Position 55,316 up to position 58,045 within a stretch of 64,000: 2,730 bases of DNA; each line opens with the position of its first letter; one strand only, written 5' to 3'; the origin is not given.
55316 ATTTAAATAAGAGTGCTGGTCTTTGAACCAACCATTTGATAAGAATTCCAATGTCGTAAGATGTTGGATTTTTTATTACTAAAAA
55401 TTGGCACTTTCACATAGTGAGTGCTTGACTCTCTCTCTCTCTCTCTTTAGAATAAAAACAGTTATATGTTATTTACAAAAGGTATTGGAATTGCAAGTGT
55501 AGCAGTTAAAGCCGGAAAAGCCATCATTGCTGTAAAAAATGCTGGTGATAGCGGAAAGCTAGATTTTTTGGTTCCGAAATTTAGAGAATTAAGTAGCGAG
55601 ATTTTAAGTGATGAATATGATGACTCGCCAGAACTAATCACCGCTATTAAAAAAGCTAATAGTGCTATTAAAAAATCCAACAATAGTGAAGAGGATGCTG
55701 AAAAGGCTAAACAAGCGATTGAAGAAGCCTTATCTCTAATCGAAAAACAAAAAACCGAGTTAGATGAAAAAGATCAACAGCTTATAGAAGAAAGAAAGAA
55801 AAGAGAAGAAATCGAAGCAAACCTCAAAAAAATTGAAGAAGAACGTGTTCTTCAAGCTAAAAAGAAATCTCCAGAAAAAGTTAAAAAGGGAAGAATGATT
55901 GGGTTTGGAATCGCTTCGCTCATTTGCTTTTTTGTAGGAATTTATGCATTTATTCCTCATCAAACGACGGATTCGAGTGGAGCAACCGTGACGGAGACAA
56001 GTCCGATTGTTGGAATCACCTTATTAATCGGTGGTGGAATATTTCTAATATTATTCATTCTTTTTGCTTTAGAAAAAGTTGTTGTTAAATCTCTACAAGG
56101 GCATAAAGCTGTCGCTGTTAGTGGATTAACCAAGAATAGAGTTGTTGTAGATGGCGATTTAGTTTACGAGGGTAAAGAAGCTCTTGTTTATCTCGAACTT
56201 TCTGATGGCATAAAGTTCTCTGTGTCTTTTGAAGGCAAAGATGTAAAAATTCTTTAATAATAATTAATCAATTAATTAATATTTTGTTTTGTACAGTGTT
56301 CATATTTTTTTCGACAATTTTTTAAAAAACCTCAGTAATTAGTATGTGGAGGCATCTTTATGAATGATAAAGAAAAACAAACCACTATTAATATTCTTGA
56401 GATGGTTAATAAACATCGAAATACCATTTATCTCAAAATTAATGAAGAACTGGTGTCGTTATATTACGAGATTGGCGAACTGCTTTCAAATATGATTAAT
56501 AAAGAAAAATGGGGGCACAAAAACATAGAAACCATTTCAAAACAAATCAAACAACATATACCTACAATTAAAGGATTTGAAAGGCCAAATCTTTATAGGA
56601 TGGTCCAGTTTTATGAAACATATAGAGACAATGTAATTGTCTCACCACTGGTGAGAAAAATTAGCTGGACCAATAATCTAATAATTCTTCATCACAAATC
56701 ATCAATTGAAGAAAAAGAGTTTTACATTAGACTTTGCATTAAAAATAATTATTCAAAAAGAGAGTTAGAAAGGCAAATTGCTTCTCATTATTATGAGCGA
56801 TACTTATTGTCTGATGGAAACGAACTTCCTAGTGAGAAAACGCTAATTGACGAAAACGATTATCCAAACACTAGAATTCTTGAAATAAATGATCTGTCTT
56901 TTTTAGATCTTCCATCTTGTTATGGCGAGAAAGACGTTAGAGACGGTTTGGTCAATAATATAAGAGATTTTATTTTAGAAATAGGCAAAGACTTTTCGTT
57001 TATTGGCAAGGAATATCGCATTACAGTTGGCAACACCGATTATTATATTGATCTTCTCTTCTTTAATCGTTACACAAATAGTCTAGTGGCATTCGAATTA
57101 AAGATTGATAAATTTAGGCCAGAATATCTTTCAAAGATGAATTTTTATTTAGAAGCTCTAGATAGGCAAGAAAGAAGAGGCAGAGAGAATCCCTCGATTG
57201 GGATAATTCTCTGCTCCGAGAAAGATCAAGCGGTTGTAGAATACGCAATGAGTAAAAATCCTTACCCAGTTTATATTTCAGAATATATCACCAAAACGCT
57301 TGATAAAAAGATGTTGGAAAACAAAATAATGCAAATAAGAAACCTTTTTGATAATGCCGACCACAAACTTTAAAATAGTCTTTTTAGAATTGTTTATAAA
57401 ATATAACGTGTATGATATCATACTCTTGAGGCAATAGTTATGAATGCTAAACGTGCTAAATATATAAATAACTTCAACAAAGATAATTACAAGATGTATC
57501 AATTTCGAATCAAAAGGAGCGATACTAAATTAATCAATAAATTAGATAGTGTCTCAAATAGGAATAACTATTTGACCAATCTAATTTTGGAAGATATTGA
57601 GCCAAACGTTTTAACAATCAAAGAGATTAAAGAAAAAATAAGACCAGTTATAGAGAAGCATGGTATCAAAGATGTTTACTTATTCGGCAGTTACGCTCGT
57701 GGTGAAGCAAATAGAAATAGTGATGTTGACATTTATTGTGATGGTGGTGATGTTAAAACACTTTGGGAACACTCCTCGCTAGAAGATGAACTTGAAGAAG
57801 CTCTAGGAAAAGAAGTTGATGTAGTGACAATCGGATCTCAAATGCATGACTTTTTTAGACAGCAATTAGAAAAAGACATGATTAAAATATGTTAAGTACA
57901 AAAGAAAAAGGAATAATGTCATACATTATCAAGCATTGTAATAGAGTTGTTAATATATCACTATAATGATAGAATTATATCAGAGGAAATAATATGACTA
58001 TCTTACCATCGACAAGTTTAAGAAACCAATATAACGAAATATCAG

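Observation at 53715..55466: Two paralogous promoters whose -35/-10 spacer is a (CT)n microsatellite: candidate slipped-strand phase-variation switch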

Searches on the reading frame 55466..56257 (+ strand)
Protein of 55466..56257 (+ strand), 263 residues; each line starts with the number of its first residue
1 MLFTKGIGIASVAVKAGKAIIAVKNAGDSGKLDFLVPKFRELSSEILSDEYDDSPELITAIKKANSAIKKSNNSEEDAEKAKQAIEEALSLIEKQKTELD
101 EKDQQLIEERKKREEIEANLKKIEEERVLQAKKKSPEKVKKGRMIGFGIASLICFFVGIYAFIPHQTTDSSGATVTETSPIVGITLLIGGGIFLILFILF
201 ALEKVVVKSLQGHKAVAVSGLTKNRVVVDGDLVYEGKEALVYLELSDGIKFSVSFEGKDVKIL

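Call 13: search_protein_families(library=pfam, proteins=[window:55466-56257:+], max_evalue=0.01)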
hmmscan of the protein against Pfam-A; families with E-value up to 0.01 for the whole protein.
window:55466-56257:+ (263 aa): 3 families
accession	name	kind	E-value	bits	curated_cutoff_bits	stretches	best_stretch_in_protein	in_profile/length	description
PF20990.2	DUF2207_C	-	0.0012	19.1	33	1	70-200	59-182/247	Predicted membrane protein (DUF2207) C-terminal domain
PF16785.10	SMBP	-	0.0039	17.8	29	0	25-94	39-110/111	Small metal-binding protein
PF14163.11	SieB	-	0.004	17.2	26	1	152-210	3-63/147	Super-infection exclusion protein B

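Call 14: find_encoding_contigs(protein=window:55466-56257:+, flank=6000, max_places=10)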
Protein window:55466-56257:+ (263 aa): 10 contigs read that carry it; 4 places shown.
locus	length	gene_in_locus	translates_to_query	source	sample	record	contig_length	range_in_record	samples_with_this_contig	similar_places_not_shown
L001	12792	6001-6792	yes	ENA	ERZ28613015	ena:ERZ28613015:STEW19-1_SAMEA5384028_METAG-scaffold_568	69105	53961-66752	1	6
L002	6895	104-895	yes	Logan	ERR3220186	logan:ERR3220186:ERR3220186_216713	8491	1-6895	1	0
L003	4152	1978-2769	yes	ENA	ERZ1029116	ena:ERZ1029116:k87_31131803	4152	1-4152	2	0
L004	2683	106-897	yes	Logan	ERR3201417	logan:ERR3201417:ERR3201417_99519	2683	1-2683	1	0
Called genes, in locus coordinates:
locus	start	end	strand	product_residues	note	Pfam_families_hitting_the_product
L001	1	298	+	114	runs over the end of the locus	PF01934:HepT-like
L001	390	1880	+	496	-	PF08903:DUF1846, PF20921:DUF1846_C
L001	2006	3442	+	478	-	PF04326:SLFN_AlbA_2, PF13749:HATPase_c_4 (weak), PF08220:HTH_DeoR (weak), PF08279:HTH_11, PF13412:HTH_24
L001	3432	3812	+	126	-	-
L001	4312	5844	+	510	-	PF09479:Flg_new (faint)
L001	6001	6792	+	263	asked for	-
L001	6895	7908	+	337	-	PF17761:DUF1016_N, PF06250:YhcG_C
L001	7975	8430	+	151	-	PF01909:NTP_transf_2, PF18765:Polbeta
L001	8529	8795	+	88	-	PF02604:PhdYeFM_antitox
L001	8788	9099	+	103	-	PF05016:ParE_toxin (weak)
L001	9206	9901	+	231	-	PF27271:AF_1327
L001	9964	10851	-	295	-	-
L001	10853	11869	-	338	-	PF00149:Metallophos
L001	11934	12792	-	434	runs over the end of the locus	PF00535:Glycos_transf_2, PF13641:Glyco_tranf_2_3, PF13632:Glyco_trans_2_3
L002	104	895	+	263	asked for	-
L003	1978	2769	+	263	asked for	-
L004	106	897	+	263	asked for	-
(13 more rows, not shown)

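Call 33: find_homologous_proteins(query=window:55466-56254:+, max_evalue=0.001)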
Query window:55466-56254:+ (263 aa): 1 proteins with E <= 0.001 among 2687 candidates.
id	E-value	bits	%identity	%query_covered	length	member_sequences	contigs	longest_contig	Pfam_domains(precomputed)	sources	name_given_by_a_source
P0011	9.4e-151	518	96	100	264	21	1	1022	-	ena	-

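Call 45: search_protein_families(library=padloc, proteins=[window:55466-56257:+], max_evalue=0.01)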
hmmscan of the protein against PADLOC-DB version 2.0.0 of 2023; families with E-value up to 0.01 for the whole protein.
window:55466-56257:+ (263 aa): 3 families
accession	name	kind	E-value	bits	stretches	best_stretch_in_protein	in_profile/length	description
PDLC03859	LmuB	-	8.1e-05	20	1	50-134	389-474/611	-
PDLC02714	PbeC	-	0.0007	16.5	1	36-147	196-299/651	PbeC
PDLC00268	PtuA1|PtuA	-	0.0044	14.5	1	16-130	25-137/411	AAA ATPase domain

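Call 46: search_protein_families(library=phrogs, proteins=[window:55466-56257:+], max_evalue=0.01)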
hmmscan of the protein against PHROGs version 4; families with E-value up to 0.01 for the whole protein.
window:55466-56257:+ (263 aa): 2 families
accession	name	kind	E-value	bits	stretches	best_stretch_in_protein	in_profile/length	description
phrog_20692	-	unknown function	0.0039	17.4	1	44-129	171-257/373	-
phrog_32265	-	unknown function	0.0082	16.1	0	8-102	53-154/609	-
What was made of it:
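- Tried and rejected: Pfam, PADLOC and PHROGs gave only sub-threshold hits driven by the coiled coil (SieB E=0.004, LmuB, PtuA; calls 13, 45, 46).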

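Call 73: predict_structure(protein=window:55466-56254:+)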
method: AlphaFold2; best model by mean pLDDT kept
length: 263 residues; sequences in the alignment: 1
mean_pLDDT: 65.4   pTM: 0.36
mean pLDDT of the five models: 65.4, 65.3, 64.7, 62.2, 57.4
residues with pLDDT >= 90: 1; 70-90: 134; 50-70: 64; < 50: 64
segments of 3 or more residues with pLDDT < 50: 1-12, 134-140, 206-221, 238-246, 248-263
pLDDT, mean of each block of 10 residues (from residue 1): 38 57 64 75 68 70 83 81 81 76 80 87 77 49 64 79 74 74 80 77 51 40 51 50 43 40 35
secondary structure, 60 per line:
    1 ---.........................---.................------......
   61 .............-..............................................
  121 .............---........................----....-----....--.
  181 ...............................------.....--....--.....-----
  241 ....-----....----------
elements in order: H4-28 H32-48 H55-73 H75-133 H137-160 E165-168 E174-177 H180-211 E218-222 E225-228 E231-235 E241-244 E250-253
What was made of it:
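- Tried and rejected: A single-sequence AlphaFold model was poor (pLDDT 65, pTM 0.36; call 73), so no fold search was run.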

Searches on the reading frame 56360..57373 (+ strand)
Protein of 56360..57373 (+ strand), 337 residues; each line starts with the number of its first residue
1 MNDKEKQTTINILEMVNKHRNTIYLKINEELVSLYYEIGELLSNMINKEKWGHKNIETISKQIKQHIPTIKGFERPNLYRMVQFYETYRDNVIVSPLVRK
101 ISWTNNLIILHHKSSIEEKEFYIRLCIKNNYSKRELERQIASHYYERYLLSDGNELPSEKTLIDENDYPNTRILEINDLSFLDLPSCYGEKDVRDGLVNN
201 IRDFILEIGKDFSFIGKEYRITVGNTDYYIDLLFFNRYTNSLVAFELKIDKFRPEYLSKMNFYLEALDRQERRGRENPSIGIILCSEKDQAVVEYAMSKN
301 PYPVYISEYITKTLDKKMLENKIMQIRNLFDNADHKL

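Call 13: search_protein_families(library=pfam, proteins=[window:56360-57373:+], max_evalue=0.01)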
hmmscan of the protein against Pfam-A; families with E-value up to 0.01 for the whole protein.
window:56360-57373:+ (337 aa): 2 families
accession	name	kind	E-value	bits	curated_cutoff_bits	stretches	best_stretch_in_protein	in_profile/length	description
PF06250.17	YhcG_C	-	1.4e-47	161.9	32.5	1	179-317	10-148/157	YhcG PDDEXK nuclease domain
PF17761.7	DUF1016_N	-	4.7e-37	127.6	32.8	1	12-147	2-137/137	DUF1016 N-terminal domain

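Call 45: search_protein_families(library=padloc, proteins=[window:56360-57373:+], max_evalue=0.01)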
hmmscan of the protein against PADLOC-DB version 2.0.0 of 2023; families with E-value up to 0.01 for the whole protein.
window:56360-57373:+ (337 aa): 28 families (the best 25 are shown)
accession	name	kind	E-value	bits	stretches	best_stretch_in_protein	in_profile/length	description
PDLC04795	PDC-S02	-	1.4e-106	354.7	1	3-332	22-349/357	-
PDLC04831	PDC-S02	-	6.2e-97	323.2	1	3-326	9-330/346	-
PDLC04810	PDC-S02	-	3.3e-86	287.7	1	5-331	11-348/355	-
PDLC04822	PDC-S02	-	7.3e-83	276.6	1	3-294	8-293/294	-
PDLC04807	PDC-S02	-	1.4e-82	275.7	1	4-331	12-343/351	-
PDLC04803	PDC-S02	-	2.3e-81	271.4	1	69-332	6-263/269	-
PDLC04813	PDC-S02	-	1.2e-55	186.1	1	179-330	14-165/175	-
PDLC04826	PDC-S02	-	4.2e-46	155.3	1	9-213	15-217/222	-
PDLC04801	PDC-S02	-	1.9e-41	140.3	1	10-151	16-157/205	-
PDLC04820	PDC-S02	-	1.4e-38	130.8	1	10-334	31-327/332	-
PDLC04827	PDC-S02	-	2.8e-35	120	1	4-225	9-231/234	-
PDLC04821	PDC-S02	-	2.5e-31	106.6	1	5-119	10-125/133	-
PDLC04817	PDC-S02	-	4.7e-28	96.5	2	10-199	13-206/286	-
PDLC04811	PDC-S02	-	3.4e-27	93.4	1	11-148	18-155/172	-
PDLC04800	PDC-S02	-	5.7e-27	92.6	1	7-119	13-125/129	-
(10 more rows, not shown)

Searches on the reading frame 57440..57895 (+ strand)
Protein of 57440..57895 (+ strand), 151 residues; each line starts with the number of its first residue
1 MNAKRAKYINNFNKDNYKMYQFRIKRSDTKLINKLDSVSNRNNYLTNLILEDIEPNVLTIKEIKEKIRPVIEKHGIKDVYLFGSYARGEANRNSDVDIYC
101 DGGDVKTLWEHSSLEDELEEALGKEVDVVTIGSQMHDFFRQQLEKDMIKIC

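Call 13: search_protein_families(library=pfam, proteins=[window:57440-57895:+], max_evalue=0.01)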
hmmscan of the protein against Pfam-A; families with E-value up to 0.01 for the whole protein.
window:57440-57895:+ (151 aa): 4 families
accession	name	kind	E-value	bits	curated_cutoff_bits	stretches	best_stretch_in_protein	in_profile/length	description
PF01909.29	NTP_transf_2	-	1.7e-15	57.6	21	1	70-149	8-92/93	Nucleotidyltransferase domain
PF18765.7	Polbeta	-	8.7e-15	55.1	26.9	1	65-146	1-83/93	Polymerase beta, Nucleotidyltransferase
PF22600.2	MTPAP-like_central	-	0.00089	19.8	27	1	54-107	20-69/139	Poly(A) RNA polymerase, mitochondrial-like, central palm domain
PF09754.15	PAC2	-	0.0027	18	25.8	1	6-92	25-115/215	PAC2 family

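Call 45: search_protein_families(library=padloc, proteins=[window:57440-57895:+], max_evalue=0.01)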
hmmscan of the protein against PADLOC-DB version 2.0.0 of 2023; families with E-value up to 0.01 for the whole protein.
window:57440-57895:+ (151 aa): 12 families
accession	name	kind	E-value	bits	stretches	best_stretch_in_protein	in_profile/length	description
PDLC04904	PDC-S09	-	8.2e-24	81.8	1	59-150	8-98/104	-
PDLC04902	PDC-S09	-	1.5e-19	68.1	1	60-147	5-92/97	-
PDLC04906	PDC-S09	-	1.8e-17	61.5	1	60-148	8-96/98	-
PDLC04905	PDC-S09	-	4.4e-15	53.8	1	60-146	5-94/101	-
PDLC04903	PDC-S09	-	7.3e-09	33.9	1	60-98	11-48/108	-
PDLC04907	PDC-S09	-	3.9e-06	25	1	63-98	14-49/114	-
PDLC04368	PDC-M05A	-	1e-05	23.5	1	64-131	97-161/201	-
PDLC04369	PDC-M05A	-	0.00018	19.2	1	63-109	91-136/201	-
PDLC01076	C3a146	-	0.00019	19.4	1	22-81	58-114/165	DNA binding HTH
PDLC03886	NsnC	-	0.0007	17.1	1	6-81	165-239/293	-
PDLC04778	PDC-M70A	-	0.0033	14.8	1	53-103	26-76/355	-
PDLC00810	Cyclase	-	0.0082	13.6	1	72-128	43-99/335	oligonucleotide-cyclase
